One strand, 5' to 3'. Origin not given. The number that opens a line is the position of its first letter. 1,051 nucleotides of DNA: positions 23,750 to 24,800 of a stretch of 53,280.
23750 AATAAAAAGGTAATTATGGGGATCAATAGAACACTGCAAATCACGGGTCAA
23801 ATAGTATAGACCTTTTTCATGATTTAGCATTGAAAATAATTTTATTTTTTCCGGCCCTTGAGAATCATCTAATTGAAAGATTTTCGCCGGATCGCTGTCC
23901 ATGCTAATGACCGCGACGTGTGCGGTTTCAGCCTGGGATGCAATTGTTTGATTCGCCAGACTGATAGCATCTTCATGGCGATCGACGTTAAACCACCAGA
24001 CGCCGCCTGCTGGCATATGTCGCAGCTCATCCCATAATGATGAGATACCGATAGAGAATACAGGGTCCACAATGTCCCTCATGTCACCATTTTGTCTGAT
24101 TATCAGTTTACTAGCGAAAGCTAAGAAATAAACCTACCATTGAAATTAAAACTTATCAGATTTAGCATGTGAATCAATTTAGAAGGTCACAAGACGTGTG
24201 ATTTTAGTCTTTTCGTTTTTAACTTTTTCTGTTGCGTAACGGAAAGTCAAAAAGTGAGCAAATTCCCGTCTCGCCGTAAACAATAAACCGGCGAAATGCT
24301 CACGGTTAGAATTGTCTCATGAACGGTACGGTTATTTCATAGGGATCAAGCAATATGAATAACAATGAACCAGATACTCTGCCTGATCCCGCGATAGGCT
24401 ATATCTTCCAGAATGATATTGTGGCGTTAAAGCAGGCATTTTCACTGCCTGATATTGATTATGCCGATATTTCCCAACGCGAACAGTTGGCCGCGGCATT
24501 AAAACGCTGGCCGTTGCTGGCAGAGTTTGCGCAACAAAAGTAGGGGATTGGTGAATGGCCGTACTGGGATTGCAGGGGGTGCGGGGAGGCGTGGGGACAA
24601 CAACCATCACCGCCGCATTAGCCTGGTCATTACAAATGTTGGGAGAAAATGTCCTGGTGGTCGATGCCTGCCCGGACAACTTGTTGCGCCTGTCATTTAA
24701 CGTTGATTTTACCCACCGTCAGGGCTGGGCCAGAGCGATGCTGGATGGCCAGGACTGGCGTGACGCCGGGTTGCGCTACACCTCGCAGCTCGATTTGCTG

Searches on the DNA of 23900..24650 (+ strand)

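Call 6: search_dna_similar(query=window:24083-24354:+, collection=ecoli_genomes, mode=near, max_rows=30, rows=spread)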
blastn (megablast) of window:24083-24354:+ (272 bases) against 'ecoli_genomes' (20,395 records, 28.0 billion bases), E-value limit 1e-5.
Records with a match: 5146; places in all: 5203; records where one place covers at least 80% of the query: 5126.
Genomes with a match: 5146 of 5426; with a place that covers at least 80% of the query: 5126. Places per genome that has any: lowest 1, median 1, highest 2. On chromosomes: 5203 places; on plasmids: 0.
Best place of each record, by identity: >=99% 3369; 95-99% 1777.
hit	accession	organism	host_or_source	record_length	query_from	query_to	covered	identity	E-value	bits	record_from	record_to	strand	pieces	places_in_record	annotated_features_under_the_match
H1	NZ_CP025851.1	Escherichia coli strain 510016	Homo sapiens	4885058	1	272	100%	100.0%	2e-139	503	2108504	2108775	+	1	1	none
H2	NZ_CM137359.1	Escherichia coli strain BL21 Star (DE3) gor KO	genetically engineered Invitrogen ...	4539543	1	272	100%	100.0%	2e-139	503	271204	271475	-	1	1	none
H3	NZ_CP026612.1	Escherichia coli strain DTU-1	in vitro laboratory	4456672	1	271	100%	100.0%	7e-139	501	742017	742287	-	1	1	none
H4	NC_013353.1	Escherichia coli O103:H2 str. 12009 strain 12009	-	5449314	1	271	100%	100.0%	7e-139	501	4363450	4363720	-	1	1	none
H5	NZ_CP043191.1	Escherichia coli O16:H48 strain PG20180173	mouse gut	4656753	1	271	100%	100.0%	7e-139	501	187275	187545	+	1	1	none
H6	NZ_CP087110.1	Escherichia coli strain PJ-T13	Gong Dong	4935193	1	271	100%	100.0%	7e-139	501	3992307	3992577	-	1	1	none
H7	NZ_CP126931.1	Escherichia coli O78:H51 strain APEC E19025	Gallus gallus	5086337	1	271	100%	100.0%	7e-139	501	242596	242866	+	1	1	none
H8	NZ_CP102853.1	Escherichia coli strain 573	Gallus gallus (chicken)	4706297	1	271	100%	100.0%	7e-139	501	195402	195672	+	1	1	none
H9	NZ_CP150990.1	Escherichia coli strain CUVET16-559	Cat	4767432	1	271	100%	100.0%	7e-139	501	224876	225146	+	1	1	none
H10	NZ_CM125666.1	Escherichia coli strain 2020S05-013-18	not applicable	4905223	1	271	100%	100.0%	7e-139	501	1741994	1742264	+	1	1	none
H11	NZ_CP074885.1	Escherichia coli strain 2010C_3902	Homo sapiens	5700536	1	271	100%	100.0%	7e-139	501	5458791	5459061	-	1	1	none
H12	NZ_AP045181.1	Escherichia coli strain JNEC-KY208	Homo sapiens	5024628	1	271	100%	100.0%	7e-139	501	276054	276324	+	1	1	none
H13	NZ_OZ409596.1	Escherichia coli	Canis lupus familiaris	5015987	1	271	100%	100.0%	7e-139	501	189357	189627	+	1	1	none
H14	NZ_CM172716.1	Escherichia coli strain FCI55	Homo sapiens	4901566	1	271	100%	100.0%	7e-139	501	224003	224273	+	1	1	none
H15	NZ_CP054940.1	Escherichia coli strain MS6192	Homo sapiens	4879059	1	271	100%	99.6%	3e-137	496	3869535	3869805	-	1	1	none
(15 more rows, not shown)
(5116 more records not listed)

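Call 27: search_rna_families(source=window, start=23900, end=24650, threshold=evalue, max_evalue=10)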
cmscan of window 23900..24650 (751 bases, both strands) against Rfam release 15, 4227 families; matches with E-value up to 10: 0.
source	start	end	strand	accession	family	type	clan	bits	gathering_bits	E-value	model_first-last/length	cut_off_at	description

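Call 48: search_dna_similar(query=window:24175-24213:+, collection=ecoli_genomes, mode=distant, max_evalue=0.01, max_rows=40, rows=spread)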
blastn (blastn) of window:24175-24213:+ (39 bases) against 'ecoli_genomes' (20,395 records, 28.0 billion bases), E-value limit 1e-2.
Records with a match: 5136; places in all: 5137; records where one place covers at least 80% of the query: 5136.
Genomes with a match: 5136 of 5426; with a place that covers at least 80% of the query: 5136. Places per genome that has any: lowest 1, median 1, highest 2. On chromosomes: 5137 places; on plasmids: 0.
Best place of each record, by identity: >=99% 2973; 95-99% 914; 90-95% 1249.
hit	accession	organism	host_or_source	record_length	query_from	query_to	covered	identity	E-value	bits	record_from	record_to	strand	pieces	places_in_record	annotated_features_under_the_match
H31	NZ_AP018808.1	Escherichia coli strain E2865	Bos taurus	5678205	1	39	100%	100.0%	7e-11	72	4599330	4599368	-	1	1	none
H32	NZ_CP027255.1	Escherichia coli strain EC11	cow dung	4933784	1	39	100%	100.0%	7e-11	72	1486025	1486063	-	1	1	none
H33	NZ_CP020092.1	Escherichia coli strain 13E0725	cattle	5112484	1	39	100%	100.0%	7e-11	72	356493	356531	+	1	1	none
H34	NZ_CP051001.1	Escherichia coli O157:H16 str. 98-3133 strain 98-3133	missing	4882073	1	39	100%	100.0%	7e-11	72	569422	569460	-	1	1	none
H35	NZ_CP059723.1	Escherichia coli strain BUCT2930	Paguma larvata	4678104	1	39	100%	100.0%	7e-11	72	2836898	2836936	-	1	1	none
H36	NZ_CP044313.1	Escherichia coli strain RM11911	missing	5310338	1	39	100%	100.0%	7e-11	72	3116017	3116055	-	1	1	none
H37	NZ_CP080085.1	Escherichia coli strain 19SZHZ869Rt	Homo sapiens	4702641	1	39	100%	100.0%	7e-11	72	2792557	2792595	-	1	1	none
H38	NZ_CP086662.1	Escherichia coli strain E2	animal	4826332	1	39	100%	100.0%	7e-11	72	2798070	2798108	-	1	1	none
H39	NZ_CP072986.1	Escherichia coli strain T159A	parent strain CV601 collected from ...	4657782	1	39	100%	100.0%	7e-11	72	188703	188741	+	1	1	none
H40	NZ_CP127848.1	Escherichia coli strain MB7671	Homo sapiens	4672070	1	39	100%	100.0%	7e-11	72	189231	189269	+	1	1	none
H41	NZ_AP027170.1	Escherichia coli strain 20.1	Bos taurus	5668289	1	39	100%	100.0%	7e-11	72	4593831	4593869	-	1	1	none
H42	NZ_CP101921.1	Escherichia coli strain QA-1986 83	missing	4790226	1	39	100%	100.0%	7e-11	72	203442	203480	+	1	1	none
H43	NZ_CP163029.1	Escherichia coli strain W170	Homo sapiens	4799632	1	39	100%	100.0%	7e-11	72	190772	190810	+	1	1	none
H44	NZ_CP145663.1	Escherichia coli strain S1-INA-02-A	Homo sapiens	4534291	1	39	100%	100.0%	7e-11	72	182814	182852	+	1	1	none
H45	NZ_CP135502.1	Escherichia coli strain isolateA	Homo sapiens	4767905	1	39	100%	100.0%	7e-11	72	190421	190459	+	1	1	none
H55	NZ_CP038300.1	Escherichia coli O157:H7 strain SS TX 754-1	cattle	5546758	1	39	100%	97.4%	3e-9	67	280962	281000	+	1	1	none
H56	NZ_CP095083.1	Escherichia coli strain EC6868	Homo sapiens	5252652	1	39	100%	97.4%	3e-9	67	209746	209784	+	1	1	none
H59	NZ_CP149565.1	Escherichia coli strain 1504D004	Sus scrofa domesticus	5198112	1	39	100%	97.4%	3e-9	67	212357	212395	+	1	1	none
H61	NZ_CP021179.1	Escherichia coli strain 81009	Homo sapiens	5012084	1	39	100%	94.9%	4e-8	63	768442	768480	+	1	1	none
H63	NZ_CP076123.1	Escherichia coli strain F11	Homo sapiens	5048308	1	39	100%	94.9%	4e-8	63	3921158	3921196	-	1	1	none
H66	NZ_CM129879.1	Escherichia coli strain MN06021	seawater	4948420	1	39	100%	94.9%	4e-8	63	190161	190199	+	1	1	none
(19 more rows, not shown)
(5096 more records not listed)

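Call 49: get_annotated_region(hit=H55, flank=200)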
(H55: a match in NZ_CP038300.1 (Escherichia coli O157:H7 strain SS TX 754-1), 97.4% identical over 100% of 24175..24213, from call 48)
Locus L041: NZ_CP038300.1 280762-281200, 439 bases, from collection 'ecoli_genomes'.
description: Escherichia coli O157:H7 strain SS TX 754-1 chromosome, complete genome
organism: Escherichia coli O157:H7 strain SS TX 754-1 (NCBI taxid 83334)
replicon: chromosome; assembly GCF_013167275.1
host: cattle; source: cattle feces; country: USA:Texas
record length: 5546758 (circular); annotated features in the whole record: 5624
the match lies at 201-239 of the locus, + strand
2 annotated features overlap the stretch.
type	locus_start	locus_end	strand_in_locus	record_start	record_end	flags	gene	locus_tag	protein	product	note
CDS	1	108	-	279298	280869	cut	bcsE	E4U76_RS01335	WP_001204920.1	cellulose biosynthesis c-di-GMP-binding protein BcsE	-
CDS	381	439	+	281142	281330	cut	bcsR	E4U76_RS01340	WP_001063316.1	cellulose biosynthesis protein BcsR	-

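Call 50: get_annotated_region(hit=H56, flank=200)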
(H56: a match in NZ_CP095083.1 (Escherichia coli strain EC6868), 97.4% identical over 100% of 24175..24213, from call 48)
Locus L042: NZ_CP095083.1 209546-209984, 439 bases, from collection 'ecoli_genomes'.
description: Escherichia coli strain EC6868 chromosome, complete genome
organism: Escherichia coli strain EC6868 (NCBI taxid 562)
replicon: chromosome; assembly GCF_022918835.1
host: Homo sapiens; source: Vaginal secretion; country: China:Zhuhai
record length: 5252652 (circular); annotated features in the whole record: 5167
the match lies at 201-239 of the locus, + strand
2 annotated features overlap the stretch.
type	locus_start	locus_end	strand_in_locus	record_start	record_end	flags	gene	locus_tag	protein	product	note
CDS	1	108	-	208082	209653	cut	bcsE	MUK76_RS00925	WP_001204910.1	cellulose biosynthesis c-di-GMP-binding protein BcsE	-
CDS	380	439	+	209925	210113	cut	bcsR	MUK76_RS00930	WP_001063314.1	cellulose biosynthesis protein BcsR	-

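Call 51: get_annotated_region(hit=H59, flank=200)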
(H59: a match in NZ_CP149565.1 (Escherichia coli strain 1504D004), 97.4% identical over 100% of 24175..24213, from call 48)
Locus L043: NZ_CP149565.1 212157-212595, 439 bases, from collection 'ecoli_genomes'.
description: Escherichia coli strain 1504D004 chromosome 1, complete sequence
organism: Escherichia coli strain 1504D004 (NCBI taxid 562)
replicon: chromosome; assembly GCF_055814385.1
host: Sus scrofa domesticus; source: feces; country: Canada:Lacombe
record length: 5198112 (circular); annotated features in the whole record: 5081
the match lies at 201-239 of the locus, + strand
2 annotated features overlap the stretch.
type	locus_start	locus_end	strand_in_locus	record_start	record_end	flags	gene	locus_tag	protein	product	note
CDS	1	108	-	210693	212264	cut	bcsE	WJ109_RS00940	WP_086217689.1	cellulose biosynthesis c-di-GMP-binding protein BcsE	-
CDS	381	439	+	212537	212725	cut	bcsR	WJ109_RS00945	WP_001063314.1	cellulose biosynthesis protein BcsR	-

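Call 52: get_annotated_region(hit=H61, flank=200)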
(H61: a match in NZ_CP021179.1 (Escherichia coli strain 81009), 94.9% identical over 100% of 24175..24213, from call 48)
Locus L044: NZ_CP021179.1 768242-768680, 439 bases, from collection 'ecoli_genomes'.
description: Escherichia coli strain 81009 chromosome, complete genome
organism: Escherichia coli strain 81009 (NCBI taxid 562)
replicon: chromosome; assembly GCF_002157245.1
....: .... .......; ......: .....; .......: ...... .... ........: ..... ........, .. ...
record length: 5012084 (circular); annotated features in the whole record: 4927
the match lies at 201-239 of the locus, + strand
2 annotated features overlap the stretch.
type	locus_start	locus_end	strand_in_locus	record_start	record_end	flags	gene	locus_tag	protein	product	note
CDS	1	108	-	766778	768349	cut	bcsE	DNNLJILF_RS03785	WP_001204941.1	cellulose biosynthesis c-di-GMP-binding protein BcsE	-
CDS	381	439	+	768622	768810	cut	bcsR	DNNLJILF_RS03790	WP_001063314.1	cellulose biosynthesis protein BcsR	-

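Call 53: get_annotated_region(hit=H63, flank=200)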
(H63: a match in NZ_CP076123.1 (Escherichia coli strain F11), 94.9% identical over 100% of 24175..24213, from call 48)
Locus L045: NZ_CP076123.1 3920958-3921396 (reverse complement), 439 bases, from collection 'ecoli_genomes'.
description: Escherichia coli strain F11 chromosome, complete genome
organism: Escherichia coli strain F11 (NCBI taxid 562)
replicon: chromosome; assembly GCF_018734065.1
host: Homo sapiens; source: urine; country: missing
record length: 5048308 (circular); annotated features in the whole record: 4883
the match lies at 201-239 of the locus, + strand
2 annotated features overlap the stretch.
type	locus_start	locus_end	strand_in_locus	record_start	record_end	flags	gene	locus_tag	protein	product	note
CDS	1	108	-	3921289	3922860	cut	bcsE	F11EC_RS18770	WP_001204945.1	cellulose biosynthesis c-di-GMP-binding protein BcsE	-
CDS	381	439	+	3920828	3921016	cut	bcsR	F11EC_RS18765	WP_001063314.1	cellulose biosynthesis protein BcsR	-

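Call 54: get_annotated_region(hit=H66, flank=200)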
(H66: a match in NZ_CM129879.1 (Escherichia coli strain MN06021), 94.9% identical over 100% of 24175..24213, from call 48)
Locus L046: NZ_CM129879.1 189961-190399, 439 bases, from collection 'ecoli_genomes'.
description: Escherichia coli strain MN06021 chromosome, whole genome shotgun sequence
organism: Escherichia coli strain MN06021 (NCBI taxid 562)
replicon: chromosome; assembly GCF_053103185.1
host: -; source: seawater; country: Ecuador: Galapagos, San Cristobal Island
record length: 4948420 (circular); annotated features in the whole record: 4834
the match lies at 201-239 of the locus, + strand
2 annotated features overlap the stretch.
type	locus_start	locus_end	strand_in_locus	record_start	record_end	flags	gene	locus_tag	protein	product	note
CDS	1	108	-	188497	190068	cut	bcsE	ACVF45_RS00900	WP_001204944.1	cellulose biosynthesis c-di-GMP-binding protein BcsE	-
CDS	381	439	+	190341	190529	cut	bcsR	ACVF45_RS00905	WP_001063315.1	cellulose biosynthesis protein BcsR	-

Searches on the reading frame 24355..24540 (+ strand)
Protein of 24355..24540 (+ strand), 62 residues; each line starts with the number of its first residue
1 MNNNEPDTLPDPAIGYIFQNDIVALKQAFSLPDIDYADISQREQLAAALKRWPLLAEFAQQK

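Call 31: find_homologous_proteins(query=window:24355-24540:+, max_evalue=0.00001)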
Query seq(62 aa) (62 aa): 148 proteins with E <= 0.00001 among 153 candidates; the best 120 are listed.
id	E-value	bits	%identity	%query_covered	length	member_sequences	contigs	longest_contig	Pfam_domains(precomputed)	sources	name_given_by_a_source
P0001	5.5e-36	138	83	100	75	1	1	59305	PF10945.14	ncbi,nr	ncbi:TPA: hypothetical protein JRS06_003169 [Escherichia coli]|nr:hypothetical protein [Escherichia 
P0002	2.2e-33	130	100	100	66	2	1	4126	PF10945.14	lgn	-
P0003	5.6e-33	128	100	100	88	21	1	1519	PF10945.14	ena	-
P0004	8.9e-33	128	98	100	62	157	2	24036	PF10945.14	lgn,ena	-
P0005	1.2e-32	127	98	100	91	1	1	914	PF10945.14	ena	-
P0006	1.5e-32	127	98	100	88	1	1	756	PF10945.14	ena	-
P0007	1.8e-32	127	98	100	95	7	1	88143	PF10945.14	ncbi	-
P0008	1.8e-32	127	97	100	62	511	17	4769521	PF10945.14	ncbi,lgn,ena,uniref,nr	ncbi:hypothetical protein G3M71_00865 [Escherichia coli]|uniref:cellulose biosynthesis protein BcsR 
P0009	9.6e-32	125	95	100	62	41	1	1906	PF10945.14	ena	-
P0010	2.5e-31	123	100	95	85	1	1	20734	PF10945.14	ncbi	-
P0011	3.4e-31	123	100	95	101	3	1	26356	PF10945.14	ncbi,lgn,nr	ncbi:TPA: hypothetical protein JLF89_003695 [Escherichia coli]|nr:hypothetical protein [Escherichia 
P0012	5.6e-29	116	93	95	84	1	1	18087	PF10945.14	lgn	-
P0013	8.3e-29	115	98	90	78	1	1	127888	PF10945.14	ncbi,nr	ncbi:cellulose biosynthesis protein BcsR [Escherichia coli]|nr:cellulose biosynthesis protein BcsR [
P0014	2.4e-28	114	96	90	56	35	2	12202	PF10945.14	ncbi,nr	ncbi:hypothetical protein NCK52_004437, partial [Escherichia coli]|nr:hypothetical protein [Escheric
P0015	2.7e-28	114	87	100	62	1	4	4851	PF10945.14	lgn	-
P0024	4.2e-27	110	84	100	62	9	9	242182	PF10945.14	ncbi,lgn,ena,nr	ncbi:YhjR family protein [Escherichia fergusonii]|nr:hypothetical protein [Escherichia fergusonii] E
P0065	1.0e-21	93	75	97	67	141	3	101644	PF10945.14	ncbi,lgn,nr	ncbi:YhjR family protein [Salmonella enterica]|nr:hypothetical protein [Salmonella enterica] EHL1560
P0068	2.2e-21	92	72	98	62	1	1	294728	PF10945.14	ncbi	ncbi:TPA: cellulose biosynthesis protein BcsR [Citrobacter freundii]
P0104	6.2e-18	81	93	68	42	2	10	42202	PF10945.14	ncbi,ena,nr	ncbi:hypothetical protein E3Y94_14250, partial [Escherichia albertii]|nr:hypothetical protein [Esche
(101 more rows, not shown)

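Call 32: find_encoding_contigs(protein=P0065, flank=1500, max_places=2)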
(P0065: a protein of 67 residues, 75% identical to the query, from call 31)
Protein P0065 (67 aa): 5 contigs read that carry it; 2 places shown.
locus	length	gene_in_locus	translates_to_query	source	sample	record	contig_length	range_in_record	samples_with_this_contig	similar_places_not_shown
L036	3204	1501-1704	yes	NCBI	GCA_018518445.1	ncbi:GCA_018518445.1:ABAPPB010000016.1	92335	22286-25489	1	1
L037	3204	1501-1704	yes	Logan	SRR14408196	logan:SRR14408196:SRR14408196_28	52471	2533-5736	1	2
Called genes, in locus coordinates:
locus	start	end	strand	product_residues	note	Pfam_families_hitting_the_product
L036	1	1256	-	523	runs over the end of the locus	PF10995:BcsE_N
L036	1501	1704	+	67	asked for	PF10945:CBP_BcsR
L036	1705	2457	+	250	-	PF01656:CbiA (weak), PF06564:CBP_BcsQ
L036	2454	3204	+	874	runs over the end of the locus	PF13641:Glyco_tranf_2_3, PF00535:Glycos_transf_2, PF13506:Glyco_transf_21, PF13632:Glyco_trans_2_3, PF03552:Cellulose_synt, PF07238:PilZ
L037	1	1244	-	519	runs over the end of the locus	PF10995:BcsE_N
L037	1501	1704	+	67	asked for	PF10945:CBP_BcsR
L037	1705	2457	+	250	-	PF01656:CbiA (weak), PF06564:CBP_BcsQ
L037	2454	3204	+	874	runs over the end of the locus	PF13641:Glyco_tranf_2_3, PF00535:Glycos_transf_2, PF13506:Glyco_transf_21, PF13632:Glyco_trans_2_3, PF03552:Cellulose_synt, PF07238:PilZ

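Call 33: find_encoding_contigs(protein=P0024, flank=1500, max_places=1)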
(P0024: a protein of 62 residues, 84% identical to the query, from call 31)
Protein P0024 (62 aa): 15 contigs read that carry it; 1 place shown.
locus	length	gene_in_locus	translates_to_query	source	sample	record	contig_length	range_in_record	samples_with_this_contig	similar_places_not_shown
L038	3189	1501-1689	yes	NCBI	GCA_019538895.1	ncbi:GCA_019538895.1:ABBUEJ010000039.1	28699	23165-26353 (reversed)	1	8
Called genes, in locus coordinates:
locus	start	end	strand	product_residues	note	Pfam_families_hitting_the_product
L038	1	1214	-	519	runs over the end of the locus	PF10995:BcsE_N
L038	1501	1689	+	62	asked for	PF10945:CBP_BcsR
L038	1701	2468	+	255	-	PF01656:CbiA (weak), PF06564:CBP_BcsQ, PF13614:AAA_31 (weak)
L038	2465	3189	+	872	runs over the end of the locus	PF13641:Glyco_tranf_2_3, PF00535:Glycos_transf_2, PF13506:Glyco_transf_21, PF13632:Glyco_trans_2_3, PF03552:Cellulose_synt, PF07238:PilZ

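Call 34: find_encoding_contigs(protein=P0068, flank=1500, max_places=1)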
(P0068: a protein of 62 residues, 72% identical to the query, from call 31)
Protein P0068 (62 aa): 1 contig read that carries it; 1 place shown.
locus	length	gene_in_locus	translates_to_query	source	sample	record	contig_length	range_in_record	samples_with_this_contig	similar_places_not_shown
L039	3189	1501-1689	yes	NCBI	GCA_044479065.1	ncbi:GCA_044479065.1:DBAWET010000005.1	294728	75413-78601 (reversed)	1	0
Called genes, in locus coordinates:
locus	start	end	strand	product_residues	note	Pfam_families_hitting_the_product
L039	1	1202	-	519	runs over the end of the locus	PF10995:BcsE_N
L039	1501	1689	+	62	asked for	PF10945:CBP_BcsR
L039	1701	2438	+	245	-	PF01656:CbiA (faint), PF06564:CBP_BcsQ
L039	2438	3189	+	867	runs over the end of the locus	PF00535:Glycos_transf_2, PF13641:Glyco_tranf_2_3, PF13506:Glyco_transf_21, PF13632:Glyco_trans_2_3, PF03552:Cellulose_synt, PF07238:PilZ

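Call 35: find_encoding_contigs(protein=P0104, flank=1500, max_places=1)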
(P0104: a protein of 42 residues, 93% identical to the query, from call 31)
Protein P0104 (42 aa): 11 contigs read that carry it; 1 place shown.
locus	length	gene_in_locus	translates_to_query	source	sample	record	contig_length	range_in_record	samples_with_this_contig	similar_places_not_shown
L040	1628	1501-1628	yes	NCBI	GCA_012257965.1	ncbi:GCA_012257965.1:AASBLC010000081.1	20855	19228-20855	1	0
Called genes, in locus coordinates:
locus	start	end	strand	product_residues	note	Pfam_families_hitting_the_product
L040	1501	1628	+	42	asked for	PF10945:CBP_BcsR (weak)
